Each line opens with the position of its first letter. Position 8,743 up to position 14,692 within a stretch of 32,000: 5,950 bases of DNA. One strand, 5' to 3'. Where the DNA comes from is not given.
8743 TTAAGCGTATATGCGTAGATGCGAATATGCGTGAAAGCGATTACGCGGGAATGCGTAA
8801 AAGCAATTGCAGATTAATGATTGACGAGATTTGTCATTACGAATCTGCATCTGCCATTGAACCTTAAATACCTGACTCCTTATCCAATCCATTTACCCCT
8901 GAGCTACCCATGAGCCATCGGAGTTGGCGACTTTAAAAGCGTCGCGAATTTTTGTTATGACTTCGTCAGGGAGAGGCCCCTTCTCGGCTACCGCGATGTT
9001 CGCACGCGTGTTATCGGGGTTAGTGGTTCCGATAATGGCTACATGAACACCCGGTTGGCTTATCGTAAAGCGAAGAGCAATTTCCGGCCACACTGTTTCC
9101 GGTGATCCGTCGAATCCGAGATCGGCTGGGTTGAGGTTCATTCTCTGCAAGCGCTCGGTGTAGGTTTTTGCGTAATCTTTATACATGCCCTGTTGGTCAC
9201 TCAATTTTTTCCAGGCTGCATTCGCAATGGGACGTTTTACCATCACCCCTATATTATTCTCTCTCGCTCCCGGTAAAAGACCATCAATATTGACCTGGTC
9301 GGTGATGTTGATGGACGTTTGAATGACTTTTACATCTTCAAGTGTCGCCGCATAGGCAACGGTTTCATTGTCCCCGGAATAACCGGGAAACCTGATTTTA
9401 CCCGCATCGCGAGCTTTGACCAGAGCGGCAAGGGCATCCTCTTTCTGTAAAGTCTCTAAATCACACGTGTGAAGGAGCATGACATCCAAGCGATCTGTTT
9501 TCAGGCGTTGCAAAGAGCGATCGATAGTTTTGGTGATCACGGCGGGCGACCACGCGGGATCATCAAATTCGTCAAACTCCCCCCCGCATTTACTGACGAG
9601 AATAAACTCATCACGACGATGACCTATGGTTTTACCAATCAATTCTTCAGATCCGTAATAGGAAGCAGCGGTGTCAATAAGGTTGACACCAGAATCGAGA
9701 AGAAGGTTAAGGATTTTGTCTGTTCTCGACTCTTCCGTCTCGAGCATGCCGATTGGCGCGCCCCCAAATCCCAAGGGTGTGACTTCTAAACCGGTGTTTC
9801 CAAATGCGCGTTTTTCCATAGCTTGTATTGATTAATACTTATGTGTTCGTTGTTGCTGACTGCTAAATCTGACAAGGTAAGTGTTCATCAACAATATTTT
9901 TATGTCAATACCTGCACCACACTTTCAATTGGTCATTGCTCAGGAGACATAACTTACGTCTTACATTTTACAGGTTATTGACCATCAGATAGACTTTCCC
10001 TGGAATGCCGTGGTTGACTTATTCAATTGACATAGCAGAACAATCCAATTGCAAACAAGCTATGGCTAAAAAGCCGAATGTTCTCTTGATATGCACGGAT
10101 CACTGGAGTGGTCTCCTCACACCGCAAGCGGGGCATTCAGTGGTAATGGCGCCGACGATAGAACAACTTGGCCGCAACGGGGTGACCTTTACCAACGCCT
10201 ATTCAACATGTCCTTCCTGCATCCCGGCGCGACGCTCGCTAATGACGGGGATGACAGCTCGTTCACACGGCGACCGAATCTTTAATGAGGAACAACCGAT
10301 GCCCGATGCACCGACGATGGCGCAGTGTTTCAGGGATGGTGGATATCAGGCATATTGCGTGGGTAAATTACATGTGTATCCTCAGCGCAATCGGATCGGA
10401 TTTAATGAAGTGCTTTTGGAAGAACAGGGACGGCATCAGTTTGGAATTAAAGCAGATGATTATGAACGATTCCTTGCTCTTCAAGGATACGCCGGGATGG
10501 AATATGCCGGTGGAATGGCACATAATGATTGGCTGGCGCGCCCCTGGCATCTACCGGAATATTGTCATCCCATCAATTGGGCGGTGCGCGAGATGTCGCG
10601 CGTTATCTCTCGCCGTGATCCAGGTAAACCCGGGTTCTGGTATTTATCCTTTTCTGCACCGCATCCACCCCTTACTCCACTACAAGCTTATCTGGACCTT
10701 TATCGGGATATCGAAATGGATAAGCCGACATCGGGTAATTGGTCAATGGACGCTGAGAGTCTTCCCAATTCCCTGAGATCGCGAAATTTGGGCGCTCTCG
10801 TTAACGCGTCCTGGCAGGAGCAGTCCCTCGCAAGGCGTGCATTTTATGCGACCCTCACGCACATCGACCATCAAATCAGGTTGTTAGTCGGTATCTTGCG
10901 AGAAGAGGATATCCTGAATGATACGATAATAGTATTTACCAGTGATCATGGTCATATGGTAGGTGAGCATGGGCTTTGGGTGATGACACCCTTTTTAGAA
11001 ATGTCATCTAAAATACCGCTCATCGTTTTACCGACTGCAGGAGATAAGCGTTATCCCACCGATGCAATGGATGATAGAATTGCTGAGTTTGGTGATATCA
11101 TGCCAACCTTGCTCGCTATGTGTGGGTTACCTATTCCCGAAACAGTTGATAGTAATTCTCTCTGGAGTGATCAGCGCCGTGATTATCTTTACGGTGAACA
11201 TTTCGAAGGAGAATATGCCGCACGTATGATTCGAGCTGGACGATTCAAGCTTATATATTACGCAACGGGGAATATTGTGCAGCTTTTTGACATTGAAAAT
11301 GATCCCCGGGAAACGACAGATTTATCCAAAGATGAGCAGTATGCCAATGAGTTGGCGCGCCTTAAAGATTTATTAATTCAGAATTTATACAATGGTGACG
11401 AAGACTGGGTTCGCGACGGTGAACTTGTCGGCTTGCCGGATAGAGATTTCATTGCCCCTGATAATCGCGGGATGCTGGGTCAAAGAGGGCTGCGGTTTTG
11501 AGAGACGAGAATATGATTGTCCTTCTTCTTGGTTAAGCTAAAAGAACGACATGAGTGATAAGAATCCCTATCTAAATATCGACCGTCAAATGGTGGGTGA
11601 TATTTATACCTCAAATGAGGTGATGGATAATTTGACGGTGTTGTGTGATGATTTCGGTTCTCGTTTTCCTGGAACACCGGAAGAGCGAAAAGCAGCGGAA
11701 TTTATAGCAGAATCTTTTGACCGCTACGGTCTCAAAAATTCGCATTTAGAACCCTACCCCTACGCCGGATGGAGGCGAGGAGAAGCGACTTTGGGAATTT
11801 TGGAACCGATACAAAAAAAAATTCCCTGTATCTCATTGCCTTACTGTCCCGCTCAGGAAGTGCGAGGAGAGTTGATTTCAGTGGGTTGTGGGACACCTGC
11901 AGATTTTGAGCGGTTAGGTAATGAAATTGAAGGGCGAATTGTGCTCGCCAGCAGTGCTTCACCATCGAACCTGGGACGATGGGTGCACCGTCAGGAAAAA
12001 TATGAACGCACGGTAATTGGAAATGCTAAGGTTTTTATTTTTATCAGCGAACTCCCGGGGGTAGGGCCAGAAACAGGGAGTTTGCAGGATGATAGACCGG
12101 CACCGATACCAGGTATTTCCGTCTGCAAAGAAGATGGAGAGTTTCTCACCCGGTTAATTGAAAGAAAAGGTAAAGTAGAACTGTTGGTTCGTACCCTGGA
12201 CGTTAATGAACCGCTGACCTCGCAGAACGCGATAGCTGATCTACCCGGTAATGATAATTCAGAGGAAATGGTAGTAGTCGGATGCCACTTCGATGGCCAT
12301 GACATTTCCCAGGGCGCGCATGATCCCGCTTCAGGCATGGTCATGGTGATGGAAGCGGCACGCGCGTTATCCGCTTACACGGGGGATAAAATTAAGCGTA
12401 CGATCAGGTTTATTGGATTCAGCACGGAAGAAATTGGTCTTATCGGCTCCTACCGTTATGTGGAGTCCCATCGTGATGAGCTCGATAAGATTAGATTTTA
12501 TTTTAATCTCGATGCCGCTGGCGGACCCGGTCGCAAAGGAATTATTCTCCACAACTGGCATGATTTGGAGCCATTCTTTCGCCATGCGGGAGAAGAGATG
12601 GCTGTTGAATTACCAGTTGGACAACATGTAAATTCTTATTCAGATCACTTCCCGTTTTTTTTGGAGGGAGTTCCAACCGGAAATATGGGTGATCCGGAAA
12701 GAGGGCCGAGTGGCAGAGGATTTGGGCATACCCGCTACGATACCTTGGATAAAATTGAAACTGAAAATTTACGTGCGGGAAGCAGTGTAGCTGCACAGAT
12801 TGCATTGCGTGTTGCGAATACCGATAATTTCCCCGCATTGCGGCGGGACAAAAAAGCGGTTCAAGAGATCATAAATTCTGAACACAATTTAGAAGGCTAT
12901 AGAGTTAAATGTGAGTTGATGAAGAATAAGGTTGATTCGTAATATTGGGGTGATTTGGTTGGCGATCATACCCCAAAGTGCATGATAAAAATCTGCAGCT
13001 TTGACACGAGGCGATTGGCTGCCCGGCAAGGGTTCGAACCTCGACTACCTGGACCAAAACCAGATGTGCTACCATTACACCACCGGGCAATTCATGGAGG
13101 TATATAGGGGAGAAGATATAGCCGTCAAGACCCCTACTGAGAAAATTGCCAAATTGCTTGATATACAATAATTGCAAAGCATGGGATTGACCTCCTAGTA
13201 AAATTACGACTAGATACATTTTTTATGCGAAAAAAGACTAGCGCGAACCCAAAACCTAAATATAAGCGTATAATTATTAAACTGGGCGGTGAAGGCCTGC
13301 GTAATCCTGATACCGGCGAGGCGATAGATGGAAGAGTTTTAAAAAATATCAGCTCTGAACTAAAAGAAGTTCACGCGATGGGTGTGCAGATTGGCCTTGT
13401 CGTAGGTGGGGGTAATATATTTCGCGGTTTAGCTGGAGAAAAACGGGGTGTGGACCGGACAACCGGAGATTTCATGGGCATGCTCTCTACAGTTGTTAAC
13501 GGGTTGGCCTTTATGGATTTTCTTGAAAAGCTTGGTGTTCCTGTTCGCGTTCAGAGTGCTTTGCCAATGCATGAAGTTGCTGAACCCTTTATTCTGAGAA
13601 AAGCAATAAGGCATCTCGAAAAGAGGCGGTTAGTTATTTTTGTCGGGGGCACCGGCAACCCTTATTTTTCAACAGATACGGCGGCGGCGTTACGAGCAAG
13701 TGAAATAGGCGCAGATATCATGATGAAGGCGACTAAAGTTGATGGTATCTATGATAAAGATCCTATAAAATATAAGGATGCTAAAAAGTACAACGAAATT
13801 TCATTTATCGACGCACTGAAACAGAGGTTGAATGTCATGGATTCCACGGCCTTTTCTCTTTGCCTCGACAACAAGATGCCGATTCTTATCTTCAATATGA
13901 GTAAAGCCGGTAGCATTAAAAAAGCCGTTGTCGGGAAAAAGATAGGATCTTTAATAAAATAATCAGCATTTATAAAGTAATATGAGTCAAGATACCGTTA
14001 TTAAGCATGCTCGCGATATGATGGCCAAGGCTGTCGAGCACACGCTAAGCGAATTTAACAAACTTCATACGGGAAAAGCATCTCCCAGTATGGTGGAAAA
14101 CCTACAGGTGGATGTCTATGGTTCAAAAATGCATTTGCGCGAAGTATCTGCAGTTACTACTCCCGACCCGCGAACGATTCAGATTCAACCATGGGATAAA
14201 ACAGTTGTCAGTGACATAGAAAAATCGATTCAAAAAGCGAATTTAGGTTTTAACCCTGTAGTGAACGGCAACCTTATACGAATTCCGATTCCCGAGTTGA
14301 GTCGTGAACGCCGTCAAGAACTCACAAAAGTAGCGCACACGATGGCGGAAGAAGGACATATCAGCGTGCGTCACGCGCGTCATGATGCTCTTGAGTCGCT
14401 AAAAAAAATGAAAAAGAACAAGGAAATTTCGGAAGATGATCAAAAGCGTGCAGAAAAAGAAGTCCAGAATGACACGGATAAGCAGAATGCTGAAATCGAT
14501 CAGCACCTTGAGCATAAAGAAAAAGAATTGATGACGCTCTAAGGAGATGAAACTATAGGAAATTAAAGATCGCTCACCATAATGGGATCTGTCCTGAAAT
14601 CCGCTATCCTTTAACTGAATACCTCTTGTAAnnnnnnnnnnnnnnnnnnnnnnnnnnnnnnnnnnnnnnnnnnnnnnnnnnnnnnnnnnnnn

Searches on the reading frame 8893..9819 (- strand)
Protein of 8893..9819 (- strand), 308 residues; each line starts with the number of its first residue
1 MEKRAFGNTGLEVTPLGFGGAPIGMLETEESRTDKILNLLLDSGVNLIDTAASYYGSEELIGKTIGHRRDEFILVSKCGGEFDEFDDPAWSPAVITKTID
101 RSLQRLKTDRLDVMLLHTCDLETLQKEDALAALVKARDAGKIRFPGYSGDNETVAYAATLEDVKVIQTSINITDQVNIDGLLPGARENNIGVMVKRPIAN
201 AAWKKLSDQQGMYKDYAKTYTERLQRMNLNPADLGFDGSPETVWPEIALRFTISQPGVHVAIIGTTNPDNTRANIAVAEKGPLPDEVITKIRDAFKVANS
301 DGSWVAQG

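Call 3: search_protein_families(library=pfam, proteins=[window:8893-9819:-], max_evalue=0.01)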
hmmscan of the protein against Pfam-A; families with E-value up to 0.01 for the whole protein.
window:8893-9819:- (308 aa): 1 family
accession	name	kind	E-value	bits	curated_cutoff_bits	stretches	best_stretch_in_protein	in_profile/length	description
PF00248.27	Aldo_ket_red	-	3.6e-37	128.4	24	1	15-293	1-288/291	Aldo/keto reductase family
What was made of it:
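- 8893..9819 (-): Aldo-keto reductase, convergent with the row, 308 aa. Pfam Aldo_ket_red scores 128 bits (call 3).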

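Call 6: search_protein_families(library=ncbifam, proteins=[window:8893-9819:-], max_evalue=0.01)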
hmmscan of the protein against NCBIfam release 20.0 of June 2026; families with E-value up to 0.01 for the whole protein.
window:8893-9819:- (308 aa): 7 families
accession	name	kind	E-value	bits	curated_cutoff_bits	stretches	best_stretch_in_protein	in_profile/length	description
NF049922.1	MethglyxlRedYdjG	equivalog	5.3e-15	55.2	550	1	2-202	2-224/326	NADH-dependent methylglyoxal reductase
TIGR01293.1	Kv_beta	subfamily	4.8e-10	39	365.4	1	1-125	1-130/319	voltage-dependent potassium channel subunit beta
NF007695.0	PRK10376.1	subfamily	9.9e-09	34.7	280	1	34-175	43-193/290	oxidoreductase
NF007912.0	PRK10625.1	equivalog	1.7e-08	34.2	415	1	8-123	8-138/346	NADP(H)-dependent aldo-keto reductase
NF007388.0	PRK09912.1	subfamily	2.5e-06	26.6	448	1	2-201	14-228/346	L-glyceraldehyde 3-phosphate reductase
NF008377.0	PRK11172.1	equivalog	1.9e-05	24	327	1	40-181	25-158/267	2,5-didehydrogluconate reductase DkgB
NF008598.0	PRK11565.1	equivalog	0.00018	20.7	425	1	24-182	21-167/275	2,5-didehydrogluconate reductase DkgA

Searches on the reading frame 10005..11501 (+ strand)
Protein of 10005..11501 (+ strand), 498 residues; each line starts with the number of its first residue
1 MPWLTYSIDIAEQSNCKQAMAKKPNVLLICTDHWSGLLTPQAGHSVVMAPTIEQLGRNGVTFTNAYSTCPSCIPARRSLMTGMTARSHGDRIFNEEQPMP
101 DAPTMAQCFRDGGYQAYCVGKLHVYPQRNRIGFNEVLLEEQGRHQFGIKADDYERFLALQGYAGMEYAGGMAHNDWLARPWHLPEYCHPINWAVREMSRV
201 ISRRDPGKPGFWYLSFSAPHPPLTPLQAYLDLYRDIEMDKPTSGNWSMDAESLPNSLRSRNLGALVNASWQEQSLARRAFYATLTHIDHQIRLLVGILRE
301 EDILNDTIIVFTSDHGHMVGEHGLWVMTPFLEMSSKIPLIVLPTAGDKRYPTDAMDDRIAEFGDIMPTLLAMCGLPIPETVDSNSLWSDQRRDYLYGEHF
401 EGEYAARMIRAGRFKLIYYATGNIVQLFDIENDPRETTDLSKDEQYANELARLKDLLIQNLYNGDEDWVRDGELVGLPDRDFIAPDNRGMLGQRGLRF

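Call 3: search_protein_families(library=pfam, proteins=[window:10005-11501:+], max_evalue=0.01)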
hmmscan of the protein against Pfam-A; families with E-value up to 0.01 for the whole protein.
window:10005-11501:+ (498 aa): 4 families
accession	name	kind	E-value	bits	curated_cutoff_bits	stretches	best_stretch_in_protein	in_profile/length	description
PF00884.28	Sulfatase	-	6.5e-34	118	25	1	24-374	1-300/301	Sulfatase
PF16347.10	SGSH_C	-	1e-11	45.7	29.3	1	320-459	1-150/154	N-sulphoglucosamine sulphohydrolase, C-terminal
PF01663.27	Phosphodiest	-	1.1e-05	25.6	23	0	280-319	184-223/342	Type I phosphodiesterase / nucleotide pyrophosphatase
PF02995.22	DUF229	-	1.1e-05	24.7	25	1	280-352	306-377/496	Protein of unknown function (DUF229)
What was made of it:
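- A sulfatase gene lies at 10005-11501 (call 3).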

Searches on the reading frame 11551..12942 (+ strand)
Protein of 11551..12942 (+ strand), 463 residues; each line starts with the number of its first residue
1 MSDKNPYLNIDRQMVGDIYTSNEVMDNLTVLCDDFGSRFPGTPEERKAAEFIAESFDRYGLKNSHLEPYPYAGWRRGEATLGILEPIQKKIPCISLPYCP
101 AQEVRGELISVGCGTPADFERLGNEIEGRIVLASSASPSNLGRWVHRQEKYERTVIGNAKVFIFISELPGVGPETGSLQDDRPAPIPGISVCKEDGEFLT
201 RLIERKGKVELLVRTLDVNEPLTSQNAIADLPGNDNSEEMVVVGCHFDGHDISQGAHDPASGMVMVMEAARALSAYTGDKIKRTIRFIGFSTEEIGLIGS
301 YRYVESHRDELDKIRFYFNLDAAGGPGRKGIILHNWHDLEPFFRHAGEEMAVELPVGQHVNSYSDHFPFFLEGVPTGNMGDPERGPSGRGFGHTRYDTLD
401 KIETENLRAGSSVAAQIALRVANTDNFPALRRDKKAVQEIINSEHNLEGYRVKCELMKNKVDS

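Call 3: search_protein_families(library=pfam, proteins=[window:11551-12942:+], max_evalue=0.01)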
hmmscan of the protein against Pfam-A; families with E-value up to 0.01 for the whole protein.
window:11551-12942:+ (463 aa): 3 families
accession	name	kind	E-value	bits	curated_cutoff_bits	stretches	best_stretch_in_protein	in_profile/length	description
PF04389.22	Peptidase_M28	-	5.4e-35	121.3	21.3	1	226-416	1-191/193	Peptidase family M28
PF05450.20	Nicastrin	-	4.5e-05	23.6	25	1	250-305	16-72/218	Nicastrin large lobe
PF01546.33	Peptidase_M20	-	6e-05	23.5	24.6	1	255-327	32-102/206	Peptidase family M20/M25/M40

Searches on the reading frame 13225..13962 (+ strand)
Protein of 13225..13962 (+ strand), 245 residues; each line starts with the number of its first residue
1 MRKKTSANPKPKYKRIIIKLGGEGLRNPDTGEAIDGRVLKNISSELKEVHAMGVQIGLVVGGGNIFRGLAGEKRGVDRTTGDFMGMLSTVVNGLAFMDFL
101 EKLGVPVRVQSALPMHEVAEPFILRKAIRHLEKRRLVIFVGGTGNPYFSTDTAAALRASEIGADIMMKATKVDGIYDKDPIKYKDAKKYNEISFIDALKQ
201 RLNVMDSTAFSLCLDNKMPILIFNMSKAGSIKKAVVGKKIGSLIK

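Call 61: search_protein_families(library=pfam, proteins=[window:13225-13962:+], max_evalue=0.001)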
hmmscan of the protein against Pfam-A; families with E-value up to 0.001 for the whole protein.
window:13225-13962:+ (245 aa): 1 family
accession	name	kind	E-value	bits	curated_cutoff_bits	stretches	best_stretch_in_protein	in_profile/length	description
PF00696.33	AA_kinase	-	2.8e-34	119.3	24.9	1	14-224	1-234/234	Amino acid kinase family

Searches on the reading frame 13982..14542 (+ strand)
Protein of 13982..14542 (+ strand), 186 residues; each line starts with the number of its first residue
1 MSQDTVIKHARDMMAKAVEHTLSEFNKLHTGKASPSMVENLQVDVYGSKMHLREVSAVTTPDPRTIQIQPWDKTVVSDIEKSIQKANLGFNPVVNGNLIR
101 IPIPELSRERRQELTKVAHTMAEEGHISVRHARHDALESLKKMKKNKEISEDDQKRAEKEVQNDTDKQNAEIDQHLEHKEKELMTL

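Call 61: search_protein_families(library=pfam, proteins=[window:13982-14542:+], max_evalue=0.001)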
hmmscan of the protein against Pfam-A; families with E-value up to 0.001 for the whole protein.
window:13982-14542:+ (186 aa): 1 family
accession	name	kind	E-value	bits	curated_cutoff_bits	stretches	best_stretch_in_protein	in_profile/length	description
PF01765.24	RRF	-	1.2e-61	207.8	29.7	1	23-184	3-164/164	Ribosome recycling factor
